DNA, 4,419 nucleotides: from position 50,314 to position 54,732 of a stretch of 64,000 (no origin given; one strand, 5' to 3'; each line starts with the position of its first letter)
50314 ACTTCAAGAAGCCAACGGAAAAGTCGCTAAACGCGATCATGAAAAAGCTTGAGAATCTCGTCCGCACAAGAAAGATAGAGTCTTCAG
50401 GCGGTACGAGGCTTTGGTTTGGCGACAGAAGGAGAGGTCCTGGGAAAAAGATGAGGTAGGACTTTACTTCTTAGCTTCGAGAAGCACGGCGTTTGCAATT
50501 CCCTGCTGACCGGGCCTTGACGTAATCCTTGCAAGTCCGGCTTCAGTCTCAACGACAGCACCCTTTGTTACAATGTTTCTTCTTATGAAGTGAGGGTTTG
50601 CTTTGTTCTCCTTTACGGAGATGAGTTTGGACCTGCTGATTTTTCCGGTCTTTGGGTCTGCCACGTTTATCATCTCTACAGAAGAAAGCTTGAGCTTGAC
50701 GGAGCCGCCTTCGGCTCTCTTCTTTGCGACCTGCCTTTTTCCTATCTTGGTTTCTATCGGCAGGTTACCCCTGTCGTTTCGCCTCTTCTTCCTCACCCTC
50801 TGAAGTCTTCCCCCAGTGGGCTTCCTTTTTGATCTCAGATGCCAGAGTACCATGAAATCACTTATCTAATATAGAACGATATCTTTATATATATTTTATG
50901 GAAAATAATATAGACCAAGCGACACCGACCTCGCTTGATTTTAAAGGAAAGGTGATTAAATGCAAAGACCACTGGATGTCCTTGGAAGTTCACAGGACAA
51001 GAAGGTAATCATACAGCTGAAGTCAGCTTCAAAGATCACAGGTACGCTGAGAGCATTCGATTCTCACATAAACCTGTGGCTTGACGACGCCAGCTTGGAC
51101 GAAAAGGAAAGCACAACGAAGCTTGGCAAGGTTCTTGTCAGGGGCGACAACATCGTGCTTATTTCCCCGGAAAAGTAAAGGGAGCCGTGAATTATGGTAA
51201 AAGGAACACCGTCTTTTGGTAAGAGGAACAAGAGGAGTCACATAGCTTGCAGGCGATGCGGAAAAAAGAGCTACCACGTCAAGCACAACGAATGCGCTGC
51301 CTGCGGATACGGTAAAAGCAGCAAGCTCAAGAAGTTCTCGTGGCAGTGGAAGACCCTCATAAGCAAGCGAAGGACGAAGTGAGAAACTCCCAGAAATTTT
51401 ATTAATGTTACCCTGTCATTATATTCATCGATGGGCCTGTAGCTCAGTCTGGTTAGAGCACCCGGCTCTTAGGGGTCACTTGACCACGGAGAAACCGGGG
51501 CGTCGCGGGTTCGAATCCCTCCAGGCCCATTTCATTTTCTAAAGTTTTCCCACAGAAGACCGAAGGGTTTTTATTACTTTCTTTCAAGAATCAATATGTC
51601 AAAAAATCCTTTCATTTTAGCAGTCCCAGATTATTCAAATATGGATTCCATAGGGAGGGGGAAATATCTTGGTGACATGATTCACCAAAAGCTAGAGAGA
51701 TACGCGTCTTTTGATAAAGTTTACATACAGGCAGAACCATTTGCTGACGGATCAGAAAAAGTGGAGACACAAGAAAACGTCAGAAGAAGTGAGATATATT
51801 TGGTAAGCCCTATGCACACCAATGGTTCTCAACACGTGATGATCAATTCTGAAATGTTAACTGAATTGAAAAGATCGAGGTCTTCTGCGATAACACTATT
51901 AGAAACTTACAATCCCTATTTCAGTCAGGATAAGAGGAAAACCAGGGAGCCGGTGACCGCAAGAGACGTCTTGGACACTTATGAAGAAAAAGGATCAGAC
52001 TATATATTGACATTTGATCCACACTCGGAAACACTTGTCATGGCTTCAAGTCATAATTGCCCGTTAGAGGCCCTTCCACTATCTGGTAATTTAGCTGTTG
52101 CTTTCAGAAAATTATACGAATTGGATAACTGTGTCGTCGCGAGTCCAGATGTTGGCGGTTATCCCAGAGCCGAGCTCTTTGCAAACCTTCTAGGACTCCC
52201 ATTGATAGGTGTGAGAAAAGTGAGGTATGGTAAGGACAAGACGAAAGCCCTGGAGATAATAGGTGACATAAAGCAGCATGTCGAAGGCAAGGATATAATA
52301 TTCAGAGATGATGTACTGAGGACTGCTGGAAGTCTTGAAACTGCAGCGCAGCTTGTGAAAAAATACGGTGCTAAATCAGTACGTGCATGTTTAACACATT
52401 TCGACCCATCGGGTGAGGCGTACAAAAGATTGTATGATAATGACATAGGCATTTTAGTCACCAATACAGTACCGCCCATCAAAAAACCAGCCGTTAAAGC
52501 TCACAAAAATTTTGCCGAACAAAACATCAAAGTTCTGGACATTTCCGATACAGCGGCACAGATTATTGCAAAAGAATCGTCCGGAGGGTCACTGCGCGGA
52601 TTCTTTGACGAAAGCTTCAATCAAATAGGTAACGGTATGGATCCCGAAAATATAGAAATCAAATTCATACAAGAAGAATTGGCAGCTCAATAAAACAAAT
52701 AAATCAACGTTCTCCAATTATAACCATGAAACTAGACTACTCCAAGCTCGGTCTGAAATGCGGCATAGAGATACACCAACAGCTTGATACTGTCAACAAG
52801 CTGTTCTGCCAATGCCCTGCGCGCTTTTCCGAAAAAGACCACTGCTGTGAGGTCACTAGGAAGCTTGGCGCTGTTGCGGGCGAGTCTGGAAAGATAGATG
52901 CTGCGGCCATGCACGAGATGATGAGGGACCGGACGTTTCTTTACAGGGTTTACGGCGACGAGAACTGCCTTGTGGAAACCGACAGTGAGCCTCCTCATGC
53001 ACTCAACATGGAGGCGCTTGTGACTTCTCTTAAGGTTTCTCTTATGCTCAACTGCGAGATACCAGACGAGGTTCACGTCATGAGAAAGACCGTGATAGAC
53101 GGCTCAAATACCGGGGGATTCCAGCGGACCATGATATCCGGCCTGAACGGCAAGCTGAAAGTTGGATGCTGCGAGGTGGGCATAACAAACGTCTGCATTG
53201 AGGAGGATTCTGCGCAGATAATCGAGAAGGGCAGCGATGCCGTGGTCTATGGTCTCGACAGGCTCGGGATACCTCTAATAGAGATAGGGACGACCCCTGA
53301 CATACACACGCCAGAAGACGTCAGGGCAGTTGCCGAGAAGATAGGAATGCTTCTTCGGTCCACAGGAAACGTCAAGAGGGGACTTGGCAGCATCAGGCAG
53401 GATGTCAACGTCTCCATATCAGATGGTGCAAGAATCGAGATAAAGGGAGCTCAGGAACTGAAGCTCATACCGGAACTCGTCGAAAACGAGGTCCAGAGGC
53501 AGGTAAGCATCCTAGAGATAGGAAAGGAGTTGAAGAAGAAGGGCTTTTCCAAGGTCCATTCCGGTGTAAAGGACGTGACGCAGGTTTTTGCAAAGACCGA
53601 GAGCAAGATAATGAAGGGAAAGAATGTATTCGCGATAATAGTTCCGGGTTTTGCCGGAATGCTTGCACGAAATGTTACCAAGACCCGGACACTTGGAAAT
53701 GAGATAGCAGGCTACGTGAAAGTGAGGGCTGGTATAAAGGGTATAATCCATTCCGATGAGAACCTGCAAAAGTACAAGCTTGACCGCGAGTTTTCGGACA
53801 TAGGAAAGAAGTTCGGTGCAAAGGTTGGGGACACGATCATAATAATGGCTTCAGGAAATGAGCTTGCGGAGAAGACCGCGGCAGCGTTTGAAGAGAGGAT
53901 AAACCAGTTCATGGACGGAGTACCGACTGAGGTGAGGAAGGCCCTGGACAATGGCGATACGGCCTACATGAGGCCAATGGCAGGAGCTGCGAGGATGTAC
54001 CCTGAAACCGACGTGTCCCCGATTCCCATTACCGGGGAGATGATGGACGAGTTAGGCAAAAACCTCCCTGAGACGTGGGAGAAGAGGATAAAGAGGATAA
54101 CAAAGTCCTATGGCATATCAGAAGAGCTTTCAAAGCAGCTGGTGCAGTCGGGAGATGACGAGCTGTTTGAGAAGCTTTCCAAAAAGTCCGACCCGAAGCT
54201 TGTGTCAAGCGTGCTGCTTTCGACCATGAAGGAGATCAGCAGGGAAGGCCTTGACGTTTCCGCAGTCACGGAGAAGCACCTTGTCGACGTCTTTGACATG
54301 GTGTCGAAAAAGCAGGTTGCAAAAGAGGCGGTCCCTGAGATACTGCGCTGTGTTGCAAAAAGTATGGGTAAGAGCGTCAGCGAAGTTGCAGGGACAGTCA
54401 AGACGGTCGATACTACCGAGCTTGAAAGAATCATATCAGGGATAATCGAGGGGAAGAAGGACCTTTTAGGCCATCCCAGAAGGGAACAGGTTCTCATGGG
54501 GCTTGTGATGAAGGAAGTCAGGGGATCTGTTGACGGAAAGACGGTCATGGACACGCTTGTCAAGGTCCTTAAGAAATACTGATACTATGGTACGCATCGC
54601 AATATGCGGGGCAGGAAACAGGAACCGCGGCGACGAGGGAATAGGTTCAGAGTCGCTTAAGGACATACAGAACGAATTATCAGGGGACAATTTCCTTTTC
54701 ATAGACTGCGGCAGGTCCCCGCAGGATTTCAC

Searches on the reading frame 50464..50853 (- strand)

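Call 49: search_protein_families(library=pfam, proteins=[window:50464-50853:-], max_evalue=0.00001)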
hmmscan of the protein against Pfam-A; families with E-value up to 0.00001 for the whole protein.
window:50464-50853:- (129 aa): 1 family
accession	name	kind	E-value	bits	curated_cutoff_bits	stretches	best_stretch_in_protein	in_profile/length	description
PF01201.27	Ribosomal_S8e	-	1.8e-35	122.5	30.2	1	5-125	2-133/133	Ribosomal protein S8e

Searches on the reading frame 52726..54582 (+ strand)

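Call 49: search_protein_families(library=pfam, proteins=[window:52726-54582:+], max_evalue=0.00001)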
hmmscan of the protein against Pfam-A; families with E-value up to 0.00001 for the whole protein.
window:52726-54582:+ (618 aa): 3 families
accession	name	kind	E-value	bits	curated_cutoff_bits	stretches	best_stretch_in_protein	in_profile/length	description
PF02934.20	GatB_N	-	8.7e-59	199.4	23.4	1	11-440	2-276/277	GatB/GatE catalytic domain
PF02637.23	GatB_Yqey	-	1.2e-17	64.6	27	1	480-614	2-147/148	GatB domain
PF02938.19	GAD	-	3.3e-08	34.1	23.4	1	293-383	3-93/95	GAD domain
